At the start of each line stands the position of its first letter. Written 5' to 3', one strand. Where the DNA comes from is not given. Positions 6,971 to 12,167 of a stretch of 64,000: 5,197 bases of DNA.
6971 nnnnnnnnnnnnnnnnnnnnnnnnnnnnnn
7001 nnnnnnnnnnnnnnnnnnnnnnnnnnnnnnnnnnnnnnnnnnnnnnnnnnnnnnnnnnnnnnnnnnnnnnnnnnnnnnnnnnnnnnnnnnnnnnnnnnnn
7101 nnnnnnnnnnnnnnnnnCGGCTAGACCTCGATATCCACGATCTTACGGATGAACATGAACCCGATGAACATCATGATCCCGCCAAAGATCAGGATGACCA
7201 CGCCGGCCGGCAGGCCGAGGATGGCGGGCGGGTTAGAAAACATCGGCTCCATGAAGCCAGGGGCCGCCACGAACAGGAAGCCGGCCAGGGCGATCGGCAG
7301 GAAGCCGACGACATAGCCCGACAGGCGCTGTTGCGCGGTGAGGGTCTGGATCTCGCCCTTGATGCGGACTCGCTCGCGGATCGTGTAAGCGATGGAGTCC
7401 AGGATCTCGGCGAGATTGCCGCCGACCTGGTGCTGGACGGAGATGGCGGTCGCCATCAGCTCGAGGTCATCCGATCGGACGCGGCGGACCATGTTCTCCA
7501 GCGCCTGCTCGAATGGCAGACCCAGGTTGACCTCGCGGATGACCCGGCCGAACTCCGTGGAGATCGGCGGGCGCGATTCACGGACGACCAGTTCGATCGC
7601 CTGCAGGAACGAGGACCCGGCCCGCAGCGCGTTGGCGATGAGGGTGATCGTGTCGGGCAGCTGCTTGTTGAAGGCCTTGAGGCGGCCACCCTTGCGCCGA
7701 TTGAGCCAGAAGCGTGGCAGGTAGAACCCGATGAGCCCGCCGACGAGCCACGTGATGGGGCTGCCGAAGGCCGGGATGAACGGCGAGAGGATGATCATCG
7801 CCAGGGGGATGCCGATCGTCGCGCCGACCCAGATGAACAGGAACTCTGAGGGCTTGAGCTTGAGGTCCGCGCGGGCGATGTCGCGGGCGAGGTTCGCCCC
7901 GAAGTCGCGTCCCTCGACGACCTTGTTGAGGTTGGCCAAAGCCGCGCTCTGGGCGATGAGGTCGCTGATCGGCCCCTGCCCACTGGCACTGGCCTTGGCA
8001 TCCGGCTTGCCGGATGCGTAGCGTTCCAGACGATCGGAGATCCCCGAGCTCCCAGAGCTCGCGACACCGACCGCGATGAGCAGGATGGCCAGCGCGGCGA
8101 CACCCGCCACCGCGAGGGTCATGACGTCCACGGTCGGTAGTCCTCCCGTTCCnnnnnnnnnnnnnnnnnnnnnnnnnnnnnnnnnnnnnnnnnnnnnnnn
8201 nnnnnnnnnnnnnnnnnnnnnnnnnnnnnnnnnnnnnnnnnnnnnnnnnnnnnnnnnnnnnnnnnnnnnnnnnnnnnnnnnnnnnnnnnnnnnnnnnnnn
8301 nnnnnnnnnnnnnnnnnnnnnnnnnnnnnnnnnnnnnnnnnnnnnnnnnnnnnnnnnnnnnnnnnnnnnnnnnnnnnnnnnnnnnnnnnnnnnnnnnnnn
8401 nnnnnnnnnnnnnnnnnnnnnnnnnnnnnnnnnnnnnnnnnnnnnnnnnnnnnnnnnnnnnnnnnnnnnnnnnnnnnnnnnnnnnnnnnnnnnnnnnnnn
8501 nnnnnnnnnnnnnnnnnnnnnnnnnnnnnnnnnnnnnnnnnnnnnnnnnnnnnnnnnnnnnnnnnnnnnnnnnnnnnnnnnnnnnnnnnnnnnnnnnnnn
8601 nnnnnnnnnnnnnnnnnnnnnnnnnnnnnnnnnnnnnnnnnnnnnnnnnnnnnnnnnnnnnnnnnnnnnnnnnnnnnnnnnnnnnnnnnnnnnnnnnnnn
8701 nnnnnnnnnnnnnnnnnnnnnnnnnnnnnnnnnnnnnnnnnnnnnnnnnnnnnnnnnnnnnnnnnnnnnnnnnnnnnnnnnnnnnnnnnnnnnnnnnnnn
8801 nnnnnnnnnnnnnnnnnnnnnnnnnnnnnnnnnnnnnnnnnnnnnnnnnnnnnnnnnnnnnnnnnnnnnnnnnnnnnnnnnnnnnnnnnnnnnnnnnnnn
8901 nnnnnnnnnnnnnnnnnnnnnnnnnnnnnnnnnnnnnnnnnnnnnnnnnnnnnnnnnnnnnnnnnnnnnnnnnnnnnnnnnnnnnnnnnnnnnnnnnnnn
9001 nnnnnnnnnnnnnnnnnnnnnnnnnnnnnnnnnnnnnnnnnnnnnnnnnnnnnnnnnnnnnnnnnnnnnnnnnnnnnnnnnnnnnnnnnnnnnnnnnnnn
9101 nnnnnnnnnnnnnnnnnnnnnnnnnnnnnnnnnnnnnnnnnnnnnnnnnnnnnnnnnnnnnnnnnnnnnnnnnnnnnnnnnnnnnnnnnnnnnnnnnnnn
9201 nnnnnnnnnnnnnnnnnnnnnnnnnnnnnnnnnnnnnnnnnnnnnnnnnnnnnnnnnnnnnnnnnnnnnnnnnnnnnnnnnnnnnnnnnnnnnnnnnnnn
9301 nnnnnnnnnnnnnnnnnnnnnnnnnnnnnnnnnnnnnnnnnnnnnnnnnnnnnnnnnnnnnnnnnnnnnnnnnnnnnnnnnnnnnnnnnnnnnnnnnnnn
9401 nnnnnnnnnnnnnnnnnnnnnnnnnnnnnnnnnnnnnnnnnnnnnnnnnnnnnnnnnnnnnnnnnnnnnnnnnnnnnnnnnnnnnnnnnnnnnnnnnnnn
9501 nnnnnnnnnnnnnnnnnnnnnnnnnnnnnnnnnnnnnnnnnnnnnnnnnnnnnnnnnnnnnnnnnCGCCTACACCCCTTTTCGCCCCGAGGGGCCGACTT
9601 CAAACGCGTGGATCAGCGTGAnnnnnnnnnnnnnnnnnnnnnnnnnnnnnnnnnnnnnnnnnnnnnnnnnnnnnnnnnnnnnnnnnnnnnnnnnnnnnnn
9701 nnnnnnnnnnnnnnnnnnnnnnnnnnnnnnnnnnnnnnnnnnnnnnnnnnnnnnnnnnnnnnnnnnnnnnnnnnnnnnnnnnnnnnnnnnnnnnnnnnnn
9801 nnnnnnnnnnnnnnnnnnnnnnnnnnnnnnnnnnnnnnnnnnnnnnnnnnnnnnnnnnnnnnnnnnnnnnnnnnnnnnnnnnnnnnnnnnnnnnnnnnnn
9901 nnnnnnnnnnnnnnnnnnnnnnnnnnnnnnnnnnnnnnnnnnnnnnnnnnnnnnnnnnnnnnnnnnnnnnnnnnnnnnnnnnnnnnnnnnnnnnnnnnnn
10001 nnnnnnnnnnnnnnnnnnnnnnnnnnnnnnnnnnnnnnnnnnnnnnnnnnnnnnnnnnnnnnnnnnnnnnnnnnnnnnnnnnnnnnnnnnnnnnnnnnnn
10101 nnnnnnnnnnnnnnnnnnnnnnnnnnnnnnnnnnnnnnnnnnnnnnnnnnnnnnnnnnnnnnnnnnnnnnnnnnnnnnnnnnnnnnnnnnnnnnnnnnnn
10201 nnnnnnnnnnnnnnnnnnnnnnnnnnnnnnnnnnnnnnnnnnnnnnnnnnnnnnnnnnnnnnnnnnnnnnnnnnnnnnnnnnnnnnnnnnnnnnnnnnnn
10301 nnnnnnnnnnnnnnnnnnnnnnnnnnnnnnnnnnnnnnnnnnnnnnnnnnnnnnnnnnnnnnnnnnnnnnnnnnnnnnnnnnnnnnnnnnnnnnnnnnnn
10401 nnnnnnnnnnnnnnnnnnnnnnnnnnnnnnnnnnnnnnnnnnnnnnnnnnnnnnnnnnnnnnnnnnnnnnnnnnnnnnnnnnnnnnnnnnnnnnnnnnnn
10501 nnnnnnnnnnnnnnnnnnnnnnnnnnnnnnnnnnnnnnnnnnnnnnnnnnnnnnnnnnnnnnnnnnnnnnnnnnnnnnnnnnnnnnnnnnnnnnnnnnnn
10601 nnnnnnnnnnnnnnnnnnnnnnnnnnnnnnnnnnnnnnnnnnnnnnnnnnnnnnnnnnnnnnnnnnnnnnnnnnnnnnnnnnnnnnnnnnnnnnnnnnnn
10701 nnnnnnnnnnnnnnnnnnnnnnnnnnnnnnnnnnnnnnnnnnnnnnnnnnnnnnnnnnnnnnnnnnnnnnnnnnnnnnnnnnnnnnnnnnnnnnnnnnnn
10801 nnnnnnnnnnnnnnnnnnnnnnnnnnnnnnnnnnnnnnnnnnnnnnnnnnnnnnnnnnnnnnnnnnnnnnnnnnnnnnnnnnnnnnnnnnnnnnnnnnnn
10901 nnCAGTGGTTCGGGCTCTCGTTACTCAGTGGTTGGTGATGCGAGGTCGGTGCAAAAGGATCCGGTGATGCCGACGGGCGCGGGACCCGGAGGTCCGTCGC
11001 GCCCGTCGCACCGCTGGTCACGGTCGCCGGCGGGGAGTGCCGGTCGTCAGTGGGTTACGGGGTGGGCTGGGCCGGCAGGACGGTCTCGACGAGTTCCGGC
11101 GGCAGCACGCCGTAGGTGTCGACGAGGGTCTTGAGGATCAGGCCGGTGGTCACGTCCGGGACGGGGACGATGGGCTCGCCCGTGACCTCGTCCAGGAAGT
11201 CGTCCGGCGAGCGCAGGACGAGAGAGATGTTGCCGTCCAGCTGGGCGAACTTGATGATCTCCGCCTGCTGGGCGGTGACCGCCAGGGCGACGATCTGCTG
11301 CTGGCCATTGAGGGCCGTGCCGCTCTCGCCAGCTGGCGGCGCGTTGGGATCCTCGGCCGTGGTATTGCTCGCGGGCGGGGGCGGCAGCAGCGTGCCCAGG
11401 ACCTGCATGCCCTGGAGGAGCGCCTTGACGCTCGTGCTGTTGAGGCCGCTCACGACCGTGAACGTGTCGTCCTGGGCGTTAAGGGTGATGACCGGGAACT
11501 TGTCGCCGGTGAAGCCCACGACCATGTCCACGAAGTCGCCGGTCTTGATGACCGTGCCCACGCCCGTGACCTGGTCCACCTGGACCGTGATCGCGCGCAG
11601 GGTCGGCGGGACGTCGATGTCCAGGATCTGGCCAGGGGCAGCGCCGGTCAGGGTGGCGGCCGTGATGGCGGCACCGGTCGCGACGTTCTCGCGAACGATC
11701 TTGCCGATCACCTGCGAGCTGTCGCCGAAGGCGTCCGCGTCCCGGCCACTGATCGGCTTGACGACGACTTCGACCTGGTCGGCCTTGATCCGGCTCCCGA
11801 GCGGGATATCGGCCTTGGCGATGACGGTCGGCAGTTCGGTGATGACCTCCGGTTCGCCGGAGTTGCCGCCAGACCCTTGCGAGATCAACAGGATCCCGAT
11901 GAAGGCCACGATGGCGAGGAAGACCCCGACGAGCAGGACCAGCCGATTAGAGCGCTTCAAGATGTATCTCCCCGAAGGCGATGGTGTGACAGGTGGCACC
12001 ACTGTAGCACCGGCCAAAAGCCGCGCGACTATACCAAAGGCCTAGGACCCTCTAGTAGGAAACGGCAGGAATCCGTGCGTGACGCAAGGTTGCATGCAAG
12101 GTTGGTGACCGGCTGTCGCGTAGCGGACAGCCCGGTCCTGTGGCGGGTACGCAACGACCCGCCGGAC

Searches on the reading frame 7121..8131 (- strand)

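Call 55: search_protein_families(library=pfam, proteins=[window:7121-8131:-], max_evalue=0.0001)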
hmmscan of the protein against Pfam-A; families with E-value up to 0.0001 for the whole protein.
window:7121-8131:- (336 aa): 1 family
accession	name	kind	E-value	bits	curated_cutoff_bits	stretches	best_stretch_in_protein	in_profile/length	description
PF00482.28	T2SSF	-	4.8e-21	75.5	25.2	1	162-286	2-123/125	Type II secretion system (T2SS), protein F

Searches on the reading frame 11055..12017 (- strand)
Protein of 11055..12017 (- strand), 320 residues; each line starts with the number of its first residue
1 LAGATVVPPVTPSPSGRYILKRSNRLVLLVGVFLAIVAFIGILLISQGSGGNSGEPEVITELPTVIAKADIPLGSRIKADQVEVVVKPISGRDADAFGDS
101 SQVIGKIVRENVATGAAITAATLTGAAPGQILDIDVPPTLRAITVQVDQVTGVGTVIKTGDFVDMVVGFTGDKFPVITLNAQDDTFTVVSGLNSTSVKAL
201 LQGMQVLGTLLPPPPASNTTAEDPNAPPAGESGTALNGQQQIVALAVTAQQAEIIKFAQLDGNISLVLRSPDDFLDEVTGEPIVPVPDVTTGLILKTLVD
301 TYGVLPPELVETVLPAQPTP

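Call 55: search_protein_families(library=pfam, proteins=[window:11055-12017:-], max_evalue=0.0001)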
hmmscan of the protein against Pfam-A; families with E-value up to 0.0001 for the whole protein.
window:11055-12017:- (320 aa): 2 families
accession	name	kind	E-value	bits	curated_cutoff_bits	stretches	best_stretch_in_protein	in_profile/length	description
PF16976.10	RcpC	-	4e-14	53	28.8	1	135-269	6-114/114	Flp pilus assembly protein RcpC/CpaB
PF08666.17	SAF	-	3.5e-07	31.1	21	1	65-123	4-62/63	SAF domain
